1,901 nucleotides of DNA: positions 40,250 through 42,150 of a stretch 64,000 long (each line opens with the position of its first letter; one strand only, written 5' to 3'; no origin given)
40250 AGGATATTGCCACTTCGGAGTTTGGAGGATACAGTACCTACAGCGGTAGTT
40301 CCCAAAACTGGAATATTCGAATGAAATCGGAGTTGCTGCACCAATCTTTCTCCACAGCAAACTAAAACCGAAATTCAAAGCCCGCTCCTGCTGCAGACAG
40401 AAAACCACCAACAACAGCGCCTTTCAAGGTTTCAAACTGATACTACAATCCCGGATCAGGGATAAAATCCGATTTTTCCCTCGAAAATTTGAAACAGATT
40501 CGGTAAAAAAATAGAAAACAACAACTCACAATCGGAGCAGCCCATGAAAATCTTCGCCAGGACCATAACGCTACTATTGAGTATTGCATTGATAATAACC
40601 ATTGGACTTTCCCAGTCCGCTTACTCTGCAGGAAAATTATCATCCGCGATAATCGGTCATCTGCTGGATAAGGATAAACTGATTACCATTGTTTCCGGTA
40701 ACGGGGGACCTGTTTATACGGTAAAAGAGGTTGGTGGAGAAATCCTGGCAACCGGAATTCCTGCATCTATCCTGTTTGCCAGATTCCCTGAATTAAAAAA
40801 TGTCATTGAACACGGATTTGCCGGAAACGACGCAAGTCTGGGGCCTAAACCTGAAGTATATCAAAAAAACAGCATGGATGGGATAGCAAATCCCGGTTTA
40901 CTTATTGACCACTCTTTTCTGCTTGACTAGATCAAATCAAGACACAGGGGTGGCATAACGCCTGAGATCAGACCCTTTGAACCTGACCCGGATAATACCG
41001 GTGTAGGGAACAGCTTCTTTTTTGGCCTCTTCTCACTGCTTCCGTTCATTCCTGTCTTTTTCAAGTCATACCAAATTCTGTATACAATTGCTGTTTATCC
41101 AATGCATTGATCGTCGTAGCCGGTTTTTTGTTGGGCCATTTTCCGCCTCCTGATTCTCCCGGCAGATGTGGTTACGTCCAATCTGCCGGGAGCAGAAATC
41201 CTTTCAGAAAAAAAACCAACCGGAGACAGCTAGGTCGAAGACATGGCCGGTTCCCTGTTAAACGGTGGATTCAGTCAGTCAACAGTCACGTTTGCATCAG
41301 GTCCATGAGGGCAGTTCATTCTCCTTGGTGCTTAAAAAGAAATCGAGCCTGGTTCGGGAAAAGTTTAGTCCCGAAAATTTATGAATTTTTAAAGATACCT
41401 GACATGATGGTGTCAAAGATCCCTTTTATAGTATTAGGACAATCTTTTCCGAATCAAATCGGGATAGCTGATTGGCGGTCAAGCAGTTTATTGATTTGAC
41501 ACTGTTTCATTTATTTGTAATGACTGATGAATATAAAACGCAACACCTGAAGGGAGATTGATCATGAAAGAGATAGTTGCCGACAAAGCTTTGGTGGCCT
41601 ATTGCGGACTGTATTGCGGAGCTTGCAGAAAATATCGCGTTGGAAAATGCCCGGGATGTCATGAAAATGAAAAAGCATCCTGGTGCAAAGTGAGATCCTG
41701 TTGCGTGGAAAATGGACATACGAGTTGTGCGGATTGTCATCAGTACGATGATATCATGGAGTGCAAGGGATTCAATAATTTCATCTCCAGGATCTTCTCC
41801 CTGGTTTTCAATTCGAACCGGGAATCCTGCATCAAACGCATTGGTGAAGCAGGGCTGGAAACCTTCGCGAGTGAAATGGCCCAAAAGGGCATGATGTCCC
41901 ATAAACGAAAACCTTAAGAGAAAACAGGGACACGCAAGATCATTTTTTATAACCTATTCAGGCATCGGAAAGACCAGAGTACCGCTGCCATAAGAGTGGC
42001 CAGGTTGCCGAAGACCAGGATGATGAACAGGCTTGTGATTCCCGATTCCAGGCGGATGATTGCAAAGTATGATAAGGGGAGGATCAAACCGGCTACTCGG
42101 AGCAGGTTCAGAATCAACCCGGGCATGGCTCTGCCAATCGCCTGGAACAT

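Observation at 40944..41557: TPP riboswitch with no recognisable thiamine gene downstream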

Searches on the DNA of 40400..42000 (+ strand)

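Call 14: search_rna_families(source=window, start=40400, end=42000, threshold=evalue, max_evalue=5)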
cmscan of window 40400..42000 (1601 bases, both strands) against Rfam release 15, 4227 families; matches with E-value up to 5: 3.
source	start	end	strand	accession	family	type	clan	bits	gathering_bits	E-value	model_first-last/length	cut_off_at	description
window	40936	41026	+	RF00059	TPP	Cis-reg; riboswitch;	-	61.2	54.3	3.6e-11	1-105/105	no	TPP riboswitch aptamer (THI element)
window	40916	41110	-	RF02034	IMES-1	Gene;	-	17.8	81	0.56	1-191/191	no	IMES-1 RNA motif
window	41334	41519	+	RF02560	CbSR9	Gene; antisense;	-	17.5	279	2.1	1-213/213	no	Coxiella burnetii sRNA 9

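Call 17: search_rna_families(sources=[L004, L005, L006, L007], threshold=gathering, show_alignments=4)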
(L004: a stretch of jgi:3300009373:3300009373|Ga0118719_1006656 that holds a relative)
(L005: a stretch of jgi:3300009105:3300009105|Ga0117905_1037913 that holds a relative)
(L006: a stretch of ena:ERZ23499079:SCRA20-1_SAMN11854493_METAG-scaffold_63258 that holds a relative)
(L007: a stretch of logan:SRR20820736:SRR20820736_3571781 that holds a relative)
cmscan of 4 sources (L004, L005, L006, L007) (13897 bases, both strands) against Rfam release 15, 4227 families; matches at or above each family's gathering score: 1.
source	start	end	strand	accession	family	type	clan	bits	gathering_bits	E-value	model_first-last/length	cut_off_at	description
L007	906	996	+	RF00059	TPP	Cis-reg; riboswitch;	-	68.2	54.3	5.9e-12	1-105/105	no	TPP riboswitch aptamer (THI element)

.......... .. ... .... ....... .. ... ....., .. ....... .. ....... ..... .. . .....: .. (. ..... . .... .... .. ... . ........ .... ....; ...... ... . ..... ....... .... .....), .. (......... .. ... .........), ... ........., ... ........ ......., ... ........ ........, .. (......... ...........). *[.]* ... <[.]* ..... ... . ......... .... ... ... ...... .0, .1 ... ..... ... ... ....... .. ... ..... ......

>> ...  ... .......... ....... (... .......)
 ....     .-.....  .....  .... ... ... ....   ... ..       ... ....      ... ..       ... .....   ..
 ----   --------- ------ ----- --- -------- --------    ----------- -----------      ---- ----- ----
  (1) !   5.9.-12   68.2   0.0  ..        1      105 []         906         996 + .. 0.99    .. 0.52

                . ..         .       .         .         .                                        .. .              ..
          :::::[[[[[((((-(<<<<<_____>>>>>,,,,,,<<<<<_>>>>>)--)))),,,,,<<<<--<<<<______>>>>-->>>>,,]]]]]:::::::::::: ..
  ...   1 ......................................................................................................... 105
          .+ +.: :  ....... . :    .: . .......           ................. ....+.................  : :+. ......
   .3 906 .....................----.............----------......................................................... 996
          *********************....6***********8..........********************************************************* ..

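Call 28: search_rna_families(sources=[L008, L011, L012, L015, L016, L017, L018, L019, L020, L021, L022, L023, L024, L025, L026, L027, L028, L029, L030, L031], threshold=gathering)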
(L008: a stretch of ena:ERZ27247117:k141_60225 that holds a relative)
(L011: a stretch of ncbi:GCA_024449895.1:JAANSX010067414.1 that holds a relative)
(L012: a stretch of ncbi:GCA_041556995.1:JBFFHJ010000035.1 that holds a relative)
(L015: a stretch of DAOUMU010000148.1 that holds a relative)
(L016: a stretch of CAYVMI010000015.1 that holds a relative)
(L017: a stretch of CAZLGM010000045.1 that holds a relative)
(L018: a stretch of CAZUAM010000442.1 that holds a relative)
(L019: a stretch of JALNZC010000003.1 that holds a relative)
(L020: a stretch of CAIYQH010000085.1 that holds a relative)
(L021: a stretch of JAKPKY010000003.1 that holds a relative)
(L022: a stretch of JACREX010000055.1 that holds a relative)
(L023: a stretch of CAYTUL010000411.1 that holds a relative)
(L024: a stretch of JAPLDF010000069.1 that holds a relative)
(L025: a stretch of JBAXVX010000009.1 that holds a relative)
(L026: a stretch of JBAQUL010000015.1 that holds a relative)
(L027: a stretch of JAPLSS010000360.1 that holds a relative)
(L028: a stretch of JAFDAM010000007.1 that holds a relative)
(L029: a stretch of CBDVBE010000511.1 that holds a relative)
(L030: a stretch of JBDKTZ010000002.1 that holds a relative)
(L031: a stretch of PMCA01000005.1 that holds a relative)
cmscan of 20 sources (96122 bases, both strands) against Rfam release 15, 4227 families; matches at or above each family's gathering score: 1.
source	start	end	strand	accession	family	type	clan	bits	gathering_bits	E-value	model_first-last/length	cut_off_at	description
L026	1089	1157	-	RF02968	DUF3800-IX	Gene; sRNA;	-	55.2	36.8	4.9e-09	1-67/67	no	DUF3800-IX RNA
